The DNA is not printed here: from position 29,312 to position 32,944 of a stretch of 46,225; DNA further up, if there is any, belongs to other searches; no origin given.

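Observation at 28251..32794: Non-canonical mutasome: dnaE2 translationally coupled to a catalytically intact dinB, with no imuA/imuB in the window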

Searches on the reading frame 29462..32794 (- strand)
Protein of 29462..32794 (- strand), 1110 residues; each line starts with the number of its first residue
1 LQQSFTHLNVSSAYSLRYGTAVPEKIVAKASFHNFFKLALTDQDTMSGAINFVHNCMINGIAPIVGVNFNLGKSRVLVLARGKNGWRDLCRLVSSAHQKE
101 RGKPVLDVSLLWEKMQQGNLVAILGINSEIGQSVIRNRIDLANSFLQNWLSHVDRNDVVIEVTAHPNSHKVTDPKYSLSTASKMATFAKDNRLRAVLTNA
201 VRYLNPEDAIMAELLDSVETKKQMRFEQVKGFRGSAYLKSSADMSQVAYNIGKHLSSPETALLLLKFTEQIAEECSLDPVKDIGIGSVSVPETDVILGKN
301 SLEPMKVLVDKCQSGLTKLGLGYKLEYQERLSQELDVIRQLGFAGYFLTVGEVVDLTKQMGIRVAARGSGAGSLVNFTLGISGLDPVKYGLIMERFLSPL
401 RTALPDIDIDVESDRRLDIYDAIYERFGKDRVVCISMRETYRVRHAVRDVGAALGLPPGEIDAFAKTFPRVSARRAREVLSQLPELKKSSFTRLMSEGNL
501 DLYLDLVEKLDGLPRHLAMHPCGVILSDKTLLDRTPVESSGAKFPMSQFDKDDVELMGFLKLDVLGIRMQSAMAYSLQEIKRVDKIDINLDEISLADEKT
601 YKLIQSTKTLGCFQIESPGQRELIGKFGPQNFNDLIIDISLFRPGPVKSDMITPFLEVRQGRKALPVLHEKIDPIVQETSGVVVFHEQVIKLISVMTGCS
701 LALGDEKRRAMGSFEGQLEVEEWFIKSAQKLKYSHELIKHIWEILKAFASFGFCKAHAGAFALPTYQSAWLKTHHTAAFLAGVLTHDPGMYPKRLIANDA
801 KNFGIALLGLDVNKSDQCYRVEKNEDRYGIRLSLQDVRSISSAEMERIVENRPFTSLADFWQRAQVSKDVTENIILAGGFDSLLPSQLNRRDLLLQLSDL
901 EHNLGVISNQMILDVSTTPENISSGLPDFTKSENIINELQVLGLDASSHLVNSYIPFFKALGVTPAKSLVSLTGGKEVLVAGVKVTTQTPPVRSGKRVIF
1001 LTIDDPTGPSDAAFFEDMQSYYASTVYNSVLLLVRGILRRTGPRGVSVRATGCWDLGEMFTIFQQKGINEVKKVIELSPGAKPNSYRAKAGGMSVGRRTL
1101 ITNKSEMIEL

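Call 6: search_protein_families(library=ncbifam, proteins=[window:29462-32794:-])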
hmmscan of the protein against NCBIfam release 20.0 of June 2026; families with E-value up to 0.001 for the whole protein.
window:29462-32794:- (1110 aa): 13 families
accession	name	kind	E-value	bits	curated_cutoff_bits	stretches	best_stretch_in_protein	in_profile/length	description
NF004226.0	PRK05673.1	equivalog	2e-194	648.6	1002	1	2-1058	3-1064/1146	DNA polymerase III subunit alpha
NF004225.0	PRK05672.1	subfamily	6e-184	613.9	939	1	3-1043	4-1019/1047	error-prone DNA polymerase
TIGR00594.1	polc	superfamily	2.3e-173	578.8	434.35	1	5-1015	1-1022/1022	DNA polymerase III subunit alpha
NF005298.0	PRK06826.1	equivalog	1.8e-164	549.2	1260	1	2-1039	2-1055/1151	DNA polymerase III subunit alpha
NF005377.0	PRK06920.1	equivalog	1.3e-136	457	1806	1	4-1038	2-1006/1108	DNA polymerase III subunit alpha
NF005617.0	PRK07374.1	equivalog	3.5e-125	419.3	1653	1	4-1016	2-1041/1170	DNA polymerase III subunit alpha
NF005516.0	PRK07135.1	equivalog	5.3e-120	402.2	1084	2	317-944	243-875/974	DNA polymerase III DnaE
NF005582.0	PRK07279.1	equivalog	4e-116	389.3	1279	2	303-1038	237-947/1033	DNA polymerase III subunit alpha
NF004550.0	PRK05898.1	equivalog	1.1e-109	368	1182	2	299-917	222-838/971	DNA polymerase III subunit alpha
NF007079.0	PRK09532.1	equivalog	3.8e-87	293.4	1525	1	4-753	2-776/876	DNA polymerase III subunit alpha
NF001688.0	PRK00448.1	equivalog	3.9e-20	71.1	873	1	75-387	616-913/1445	PolC-type DNA polymerase III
TIGR01405.1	polC_Gram_pos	equivalog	1.7e-16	59.1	1043.45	1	74-387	381-678/1211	DNA polymerase III subunit alpha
NF005616.0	PRK07373.1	equivalog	8e-15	54.3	646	1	748-897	33-183/449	DNA polymerase III subunit alpha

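Call 7: search_protein_families(library=pfam, proteins=[window:29462-32794:-])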
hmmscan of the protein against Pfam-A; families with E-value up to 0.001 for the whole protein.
window:29462-32794:- (1110 aa): 5 families
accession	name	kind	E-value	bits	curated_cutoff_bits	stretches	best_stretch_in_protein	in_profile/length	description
PF07733.18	DNA_pol3_alpha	-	2.5e-72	244.1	23.9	1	307-566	2-260/260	Bacterial DNA polymerase III alpha NTPase domain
PF17657.6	DNA_pol3_finger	-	2.5e-42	144.5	22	1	571-730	3-164/166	Bacterial DNA polymerase III alpha subunit finger domain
PF02811.25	PHP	-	6.5e-21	75.8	26.4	1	7-165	1-164/164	PHP domain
PF14579.12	HHH_6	-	2.4e-17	63.3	25.6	1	804-891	1-88/90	Helix-hairpin-helix motif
PF01336.31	tRNA_anti-codon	-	1.3e-06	28.7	27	1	978-1053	1-72/75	OB-fold nucleic acid binding domain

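Call 12: find_related_loci(query=window:29462-32794:-, collection=genome_contigs, flank=10000)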
Query window:29462-32794:- (1110 aa) in genome_contigs; peptide patterns used: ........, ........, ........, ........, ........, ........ (x = any residue, [..] = any of these).
600 stretches matched a pattern (row limit reached: there are more); 598 encode a relative of the query (tblastn E <= 1e-3); the best 80 are kept; 80 distinct loci.
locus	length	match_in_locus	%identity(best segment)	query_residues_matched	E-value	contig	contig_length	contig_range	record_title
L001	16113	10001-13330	94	1-1110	0e+0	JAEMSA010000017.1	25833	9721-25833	MAG: Candidatus Nanopelagicales bacterium isolate SupBloom_Metag_030 Bloom_2_NODE_707_length_25833_cov_11.239196, whole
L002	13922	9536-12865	93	1-1110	0e+0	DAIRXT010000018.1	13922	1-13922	MAG TPA_asm: Candidatus Nanopelagicales bacterium isolate CTOTU6517 NODE_1533_length_13922_cov_87.240643, whole genome s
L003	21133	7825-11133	74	2-1104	0e+0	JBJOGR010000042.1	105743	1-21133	MAG: Actinomycetota bacterium isolate sharkriverslough_2019_sw_WHONDRS-S19S_0042_B_bin.10 scaffold_314241, whole genome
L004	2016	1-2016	79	206-877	0e+0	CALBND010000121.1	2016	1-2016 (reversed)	MAG TPA_asm: uncultured actinobacterium isolate ERR2206786_bin.8_CONCOCT_v1.1_MAG genome assembly, contig: ERZ890510.190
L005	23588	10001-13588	49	5-1101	0e+0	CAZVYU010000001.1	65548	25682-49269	MAG TPA_asm: uncultured Actinomycetes bacterium isolate SRP286056_co1_342 genome assembly, contig: NODE_389_length_65548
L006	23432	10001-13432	50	5-1093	0e+0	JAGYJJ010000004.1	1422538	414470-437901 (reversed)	MAG: Candidatus Nanopelagicales bacterium isolate M30B38 contig_5199, whole genome shotgun sequence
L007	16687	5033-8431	50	4-1079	0e+0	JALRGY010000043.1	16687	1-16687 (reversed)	MAG: Candidatus Nanopelagicales bacterium isolate MLJ.2 NODE_43_length_16687_cov_3.448224, whole genome shotgun sequence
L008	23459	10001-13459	49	1-1075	0e+0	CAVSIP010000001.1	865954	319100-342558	MAG: uncultured Actinomycetota bacterium isolate MFD01721.bin.2.43 genome assembly, contig: contig_12443, whole genome s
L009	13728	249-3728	48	5-1079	0e+0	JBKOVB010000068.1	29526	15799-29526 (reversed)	MAG: Actinomycetota bacterium isolate GM_HAYS_MAG_00004 GM_HAYS_000000316891, whole genome shotgun sequence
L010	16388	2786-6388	48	3-1101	0e+0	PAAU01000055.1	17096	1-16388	MAG: Micrococcales bacterium isolate NAT138 MHASMcontig_1905292, whole genome shotgun sequence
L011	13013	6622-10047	50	5-1079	0e+0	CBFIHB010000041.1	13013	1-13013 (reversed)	MAG: Actinomycetes bacterium isolate Co_bin_879_indstr genome assembly, contig: Co_bin_879_indstr_c41, whole genome shot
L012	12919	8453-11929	49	5-1079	0e+0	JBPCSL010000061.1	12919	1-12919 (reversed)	MAG: Candidatus Nanopelagicales bacterium S1Ck117_912460_flag_0_multi_13.0613_len_12919, whole genome shotgun sequence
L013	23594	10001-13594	48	1-1091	0e+0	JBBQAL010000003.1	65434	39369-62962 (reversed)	MAG: Candidatus Nanopelagicales bacterium isolate Co_metawrap_1463 Cmw_1463_k141_11903868_length_65434_cov_11.0000, whol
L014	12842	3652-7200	47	5-1080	0e+0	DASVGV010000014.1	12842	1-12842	MAG TPA_asm: Mycobacteriales bacterium isolate SMAG_U2124 k141_380852, whole genome shotgun sequence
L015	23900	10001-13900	45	1-1101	0e+0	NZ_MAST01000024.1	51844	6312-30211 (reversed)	Humibacillus sp. DSM 29435 contig30, whole genome shotgun sequence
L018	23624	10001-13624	47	3-1076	0e+0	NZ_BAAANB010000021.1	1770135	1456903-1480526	Terrabacter terrae strain JCM 14283 sequence021, whole genome shotgun sequence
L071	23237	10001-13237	46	4-1071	0e+0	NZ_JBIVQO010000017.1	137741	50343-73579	Streptomyces sp. NPDC092370 NPDC092370_168_H4.ctg-0017, whole genome shotgun sequence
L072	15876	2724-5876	47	7-1075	0e+0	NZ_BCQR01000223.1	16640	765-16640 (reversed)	Actinomadura kijaniata NBRC 14229, whole genome shotgun sequence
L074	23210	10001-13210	48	2-1066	0e+0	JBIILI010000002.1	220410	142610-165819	MAG: Candidatus Planktophila sp. isolate ME2002-04-17pf_3300042318_group1_bin119 Rohwer_bin263_scaffold_16_c1, whole gen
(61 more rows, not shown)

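Call 13: search_solved_structures(query=window:29462-32794:-, max_evalue=1e-10)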
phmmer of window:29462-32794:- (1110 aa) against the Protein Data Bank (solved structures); distinct sequences matched with E-value up to 1e-10: 11.
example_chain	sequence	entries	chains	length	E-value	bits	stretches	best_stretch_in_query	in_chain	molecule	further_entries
5fku_A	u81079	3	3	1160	9.2e-121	407.6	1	4-1038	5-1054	DNA POLYMERASE III SUBUNIT ALPHA | DNA POLYMERASE III ALPHA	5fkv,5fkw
5m1s_A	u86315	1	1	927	6.2e-112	378.4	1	4-887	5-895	DNA polymerase III subunit alpha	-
2hqa_A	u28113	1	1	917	6.3e-112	378.4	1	4-887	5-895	DNA polymerase III alpha subunit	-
2hnh_A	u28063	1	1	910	6.5e-112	378.3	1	4-887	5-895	DNA polymerase III alpha subunit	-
4jom_A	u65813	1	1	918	8.5e-112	377.9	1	4-887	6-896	DNA polymerase III subunit alpha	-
2hpi_A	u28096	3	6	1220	1.1e-101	344.4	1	330-1060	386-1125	DNA polymerase III alpha subunit | DNA polymerase III subunit alpha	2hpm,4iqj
3e0d_A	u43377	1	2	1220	3.6e-101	342.7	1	330-1060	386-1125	DNA polymerase III subunit alpha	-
7pu7_A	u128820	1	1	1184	1.8e-88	300.7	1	314-1035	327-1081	DNA polymerase III subunit alpha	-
5lew_A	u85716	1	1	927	3.3e-86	293.2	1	314-884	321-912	DNA polymerase III subunit alpha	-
4gx8_A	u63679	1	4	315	3.4e-11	44.9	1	4-249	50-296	DNA polymerase III subunit epsilon,DNA polymerase III subunit alpha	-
4gx9_A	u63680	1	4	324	3.7e-11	44.8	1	4-249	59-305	DNA polymerase III subunit epsilon,DNA polymerase III subunit alpha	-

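Call 18: find_homologous_proteins(query=window:29462-32794:-, max_evalue=1e-50)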
Query window:29462-32794:- (1110 aa): 7549 proteins with E <= 1e-50 among 8000 candidates; the best 120 are listed.
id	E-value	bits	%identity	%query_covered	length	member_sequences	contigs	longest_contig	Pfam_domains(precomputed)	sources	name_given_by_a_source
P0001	0.0e+0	2395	95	100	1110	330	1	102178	PF02811.27,PF14579.13,PF01336.32,PF17657.7,PF07733.19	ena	-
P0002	0.0e+0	2341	93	100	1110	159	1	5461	PF02811.27,PF14579.13,PF01336.32,PF17657.7,PF07733.19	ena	-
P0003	0.0e+0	2215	87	100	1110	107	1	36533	PF02811.27,PF14579.13,PF01336.32,PF17657.7,PF07733.19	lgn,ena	-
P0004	0.0e+0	1999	79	99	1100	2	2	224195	PF02811.27,PF14579.13,PF01336.32,PF17657.7,PF07733.19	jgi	jgi:error-prone DNA polymerase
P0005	0.0e+0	1960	77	100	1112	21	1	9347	PF02811.27,PF14579.13,PF01336.32,PF17657.7,PF07733.19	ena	-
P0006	0.0e+0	1923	76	100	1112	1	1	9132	PF02811.27,PF14579.13,PF01336.32,PF17657.7,PF07733.19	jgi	-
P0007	0.0e+0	1904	75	99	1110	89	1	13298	PF02811.27,PF14579.13,PF01336.32,PF17657.7,PF07733.19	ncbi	ncbi:MAG: DNA polymerase III subunit alpha [Candidatus Nanopelagicales bacterium]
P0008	0.0e+0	1337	56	99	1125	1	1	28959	PF02811.27,PF14579.13,PF01336.32,PF17657.7,PF07733.19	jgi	jgi:error-prone DNA polymerase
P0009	0.0e+0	1334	57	96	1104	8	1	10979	PF02811.27,PF14579.13,PF01336.32,PF17657.7,PF07733.19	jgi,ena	-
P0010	0.0e+0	1322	56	97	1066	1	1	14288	PF02811.27,PF14579.13,PF01336.32,PF17657.7,PF07733.19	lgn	-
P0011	0.0e+0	1321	57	96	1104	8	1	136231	PF02811.27,PF14579.13,PF01336.32,PF17657.7,PF07733.19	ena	-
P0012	0.0e+0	1319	57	97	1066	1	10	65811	PF02811.27,PF14579.13,PF01336.32,PF17657.7,PF07733.19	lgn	-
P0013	0.0e+0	1319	57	97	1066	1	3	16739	PF02811.27,PF14579.13,PF01336.32,PF17657.7,PF07733.19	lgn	-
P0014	0.0e+0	1318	56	97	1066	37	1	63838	PF02811.27,PF14579.13,PF01336.32,PF17657.7,PF07733.19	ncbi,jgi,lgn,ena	jgi:error-prone DNA polymerase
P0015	0.0e+0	1317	57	97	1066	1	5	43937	PF02811.27,PF14579.13,PF01336.32,PF17657.7,PF07733.19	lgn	-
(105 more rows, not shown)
